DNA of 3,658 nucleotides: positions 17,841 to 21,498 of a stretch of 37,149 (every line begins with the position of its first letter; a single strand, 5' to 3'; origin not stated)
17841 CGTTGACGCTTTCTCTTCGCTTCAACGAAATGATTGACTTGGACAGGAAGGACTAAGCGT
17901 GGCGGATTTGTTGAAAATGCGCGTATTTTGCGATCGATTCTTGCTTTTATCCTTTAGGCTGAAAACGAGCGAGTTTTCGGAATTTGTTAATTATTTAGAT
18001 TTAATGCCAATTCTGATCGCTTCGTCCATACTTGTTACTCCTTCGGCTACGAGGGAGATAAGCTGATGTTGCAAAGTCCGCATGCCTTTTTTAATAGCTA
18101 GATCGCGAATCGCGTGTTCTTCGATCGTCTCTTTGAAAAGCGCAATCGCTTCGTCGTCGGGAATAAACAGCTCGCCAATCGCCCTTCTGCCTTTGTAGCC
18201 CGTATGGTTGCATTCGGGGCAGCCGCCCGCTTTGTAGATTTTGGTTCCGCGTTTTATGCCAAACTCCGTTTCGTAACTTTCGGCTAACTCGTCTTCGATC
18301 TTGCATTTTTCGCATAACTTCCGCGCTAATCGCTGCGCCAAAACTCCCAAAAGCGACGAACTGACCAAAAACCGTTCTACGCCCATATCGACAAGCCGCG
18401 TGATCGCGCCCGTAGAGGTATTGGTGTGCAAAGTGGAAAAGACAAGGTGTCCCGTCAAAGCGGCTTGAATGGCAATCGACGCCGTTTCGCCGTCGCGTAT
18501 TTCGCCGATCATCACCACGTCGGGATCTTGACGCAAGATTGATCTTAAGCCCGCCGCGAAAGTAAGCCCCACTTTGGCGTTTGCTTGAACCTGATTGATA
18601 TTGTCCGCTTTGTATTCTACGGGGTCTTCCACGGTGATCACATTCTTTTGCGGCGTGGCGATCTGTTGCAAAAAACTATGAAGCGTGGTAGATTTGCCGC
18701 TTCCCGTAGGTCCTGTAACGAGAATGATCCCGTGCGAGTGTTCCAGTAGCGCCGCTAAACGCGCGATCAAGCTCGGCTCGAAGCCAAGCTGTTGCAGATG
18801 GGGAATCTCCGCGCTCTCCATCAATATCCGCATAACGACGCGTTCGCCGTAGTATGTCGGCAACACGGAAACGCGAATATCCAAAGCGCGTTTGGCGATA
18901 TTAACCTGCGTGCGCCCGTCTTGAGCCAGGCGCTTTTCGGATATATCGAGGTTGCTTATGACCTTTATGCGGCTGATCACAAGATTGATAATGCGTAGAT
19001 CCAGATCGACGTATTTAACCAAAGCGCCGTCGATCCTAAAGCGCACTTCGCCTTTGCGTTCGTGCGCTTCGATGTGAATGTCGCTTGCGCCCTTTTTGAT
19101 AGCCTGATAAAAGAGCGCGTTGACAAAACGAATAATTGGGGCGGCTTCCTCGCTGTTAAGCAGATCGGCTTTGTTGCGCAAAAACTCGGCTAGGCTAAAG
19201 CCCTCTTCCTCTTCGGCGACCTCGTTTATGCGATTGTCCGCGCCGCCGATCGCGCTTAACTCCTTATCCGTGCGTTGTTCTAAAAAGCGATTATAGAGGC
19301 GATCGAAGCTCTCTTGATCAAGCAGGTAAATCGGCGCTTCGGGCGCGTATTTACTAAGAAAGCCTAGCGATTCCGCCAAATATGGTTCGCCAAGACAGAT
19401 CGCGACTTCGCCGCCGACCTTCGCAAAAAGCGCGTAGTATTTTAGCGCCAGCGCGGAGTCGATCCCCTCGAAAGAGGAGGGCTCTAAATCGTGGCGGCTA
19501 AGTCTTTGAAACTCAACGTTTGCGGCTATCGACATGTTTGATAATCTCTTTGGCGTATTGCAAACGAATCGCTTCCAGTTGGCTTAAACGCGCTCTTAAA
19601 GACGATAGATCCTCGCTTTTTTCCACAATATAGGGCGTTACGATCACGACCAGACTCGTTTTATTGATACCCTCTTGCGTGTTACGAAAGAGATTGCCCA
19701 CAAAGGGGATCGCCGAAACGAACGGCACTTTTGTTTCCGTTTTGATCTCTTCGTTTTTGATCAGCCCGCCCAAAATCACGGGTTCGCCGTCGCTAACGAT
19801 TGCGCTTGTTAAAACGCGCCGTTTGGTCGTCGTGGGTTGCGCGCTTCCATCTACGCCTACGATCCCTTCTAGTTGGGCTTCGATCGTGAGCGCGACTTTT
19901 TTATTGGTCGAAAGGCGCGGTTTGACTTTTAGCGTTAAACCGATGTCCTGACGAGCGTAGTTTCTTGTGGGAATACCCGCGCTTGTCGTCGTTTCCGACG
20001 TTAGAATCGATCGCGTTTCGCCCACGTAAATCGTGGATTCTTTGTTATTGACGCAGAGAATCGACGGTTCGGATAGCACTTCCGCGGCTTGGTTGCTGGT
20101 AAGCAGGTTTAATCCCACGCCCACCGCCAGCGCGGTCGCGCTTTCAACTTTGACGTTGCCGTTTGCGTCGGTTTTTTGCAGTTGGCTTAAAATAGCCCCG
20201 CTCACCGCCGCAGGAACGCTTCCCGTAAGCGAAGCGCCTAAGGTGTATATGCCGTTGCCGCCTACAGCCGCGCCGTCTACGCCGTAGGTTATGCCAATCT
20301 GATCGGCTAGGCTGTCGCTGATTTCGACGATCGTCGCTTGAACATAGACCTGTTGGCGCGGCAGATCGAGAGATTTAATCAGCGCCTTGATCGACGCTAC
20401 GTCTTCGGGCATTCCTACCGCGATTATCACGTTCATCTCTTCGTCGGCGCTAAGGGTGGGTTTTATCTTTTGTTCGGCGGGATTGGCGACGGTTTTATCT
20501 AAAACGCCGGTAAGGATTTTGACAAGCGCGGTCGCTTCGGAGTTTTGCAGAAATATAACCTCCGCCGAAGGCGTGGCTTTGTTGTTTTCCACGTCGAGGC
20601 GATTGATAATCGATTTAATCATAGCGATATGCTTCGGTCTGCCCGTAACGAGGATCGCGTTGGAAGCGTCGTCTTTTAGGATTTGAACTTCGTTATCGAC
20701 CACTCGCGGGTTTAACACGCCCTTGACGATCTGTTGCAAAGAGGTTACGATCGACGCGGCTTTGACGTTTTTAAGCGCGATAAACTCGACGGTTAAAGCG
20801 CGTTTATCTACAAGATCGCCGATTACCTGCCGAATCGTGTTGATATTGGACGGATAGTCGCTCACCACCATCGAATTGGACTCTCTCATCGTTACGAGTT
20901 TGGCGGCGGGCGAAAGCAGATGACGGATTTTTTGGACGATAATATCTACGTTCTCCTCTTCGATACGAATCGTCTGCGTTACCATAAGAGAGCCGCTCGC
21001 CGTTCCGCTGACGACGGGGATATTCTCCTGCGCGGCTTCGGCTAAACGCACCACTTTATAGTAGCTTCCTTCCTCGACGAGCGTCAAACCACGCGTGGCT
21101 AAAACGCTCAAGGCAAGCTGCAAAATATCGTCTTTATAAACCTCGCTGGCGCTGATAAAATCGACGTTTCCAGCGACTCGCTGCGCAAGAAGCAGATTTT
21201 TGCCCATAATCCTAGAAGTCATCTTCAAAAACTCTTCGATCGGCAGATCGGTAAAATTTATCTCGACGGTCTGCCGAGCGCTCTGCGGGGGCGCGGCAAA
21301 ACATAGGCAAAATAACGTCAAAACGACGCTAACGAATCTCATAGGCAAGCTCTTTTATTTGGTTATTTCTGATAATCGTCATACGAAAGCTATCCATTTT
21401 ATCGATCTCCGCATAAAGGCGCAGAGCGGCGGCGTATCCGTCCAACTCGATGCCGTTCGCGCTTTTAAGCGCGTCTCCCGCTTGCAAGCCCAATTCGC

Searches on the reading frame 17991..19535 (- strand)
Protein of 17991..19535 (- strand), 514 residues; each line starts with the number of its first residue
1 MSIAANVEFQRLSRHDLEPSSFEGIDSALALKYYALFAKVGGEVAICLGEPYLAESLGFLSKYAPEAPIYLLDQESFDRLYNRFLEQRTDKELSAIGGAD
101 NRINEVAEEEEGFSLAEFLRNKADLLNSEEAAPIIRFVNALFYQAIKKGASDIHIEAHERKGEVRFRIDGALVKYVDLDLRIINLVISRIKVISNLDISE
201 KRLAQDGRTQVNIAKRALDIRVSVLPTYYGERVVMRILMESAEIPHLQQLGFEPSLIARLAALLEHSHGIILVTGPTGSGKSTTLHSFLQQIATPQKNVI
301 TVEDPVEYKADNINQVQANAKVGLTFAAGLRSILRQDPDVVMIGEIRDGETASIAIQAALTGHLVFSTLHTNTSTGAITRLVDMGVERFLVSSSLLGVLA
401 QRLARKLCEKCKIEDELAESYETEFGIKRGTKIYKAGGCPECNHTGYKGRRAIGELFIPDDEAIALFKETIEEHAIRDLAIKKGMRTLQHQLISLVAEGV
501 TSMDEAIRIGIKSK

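Call 85: search_protein_families(library=pfam, proteins=[window:17991-19535:-], max_evalue=0.0001)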
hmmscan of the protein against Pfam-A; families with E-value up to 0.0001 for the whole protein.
window:17991-19535:- (514 aa): 4 families
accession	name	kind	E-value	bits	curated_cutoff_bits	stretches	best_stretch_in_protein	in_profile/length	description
PF00437.27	T2SSE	-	1.9e-133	445.1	24.9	1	128-508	2-370/370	Type II/IV secretion system protein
PF13191.12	AAA_16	-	3.6e-06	28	32.6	1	257-355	9-103/167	AAA ATPase domain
PF13401.12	AAA_22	-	5.2e-06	27.2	27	1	267-313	4-50/130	AAA domain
PF25199.1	nSTAND_NTPase5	-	6.2e-06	26.5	34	0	266-319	39-93/145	Novel STAND NTPase 5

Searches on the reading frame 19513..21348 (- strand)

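Call 85: search_protein_families(library=pfam, proteins=[window:19513-21348:-], max_evalue=0.0001)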
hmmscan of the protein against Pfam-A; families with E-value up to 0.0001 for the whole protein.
window:19513-21348:- (611 aa): 3 families
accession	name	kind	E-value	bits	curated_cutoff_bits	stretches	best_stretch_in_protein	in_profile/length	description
PF00263.26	Secretin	-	4.3e-37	127.8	27.5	1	416-576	2-169/169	Bacterial type II and III secretion system protein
PF03958.22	Secretin_N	-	5.6e-25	87.8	28.2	2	188-254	2-66/69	Bacterial type II/III secretion system short domain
PF21305.2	type_II_gspD_N0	-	7.3e-16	58.2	27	1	30-99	1-71/71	GspD-like, N0 domain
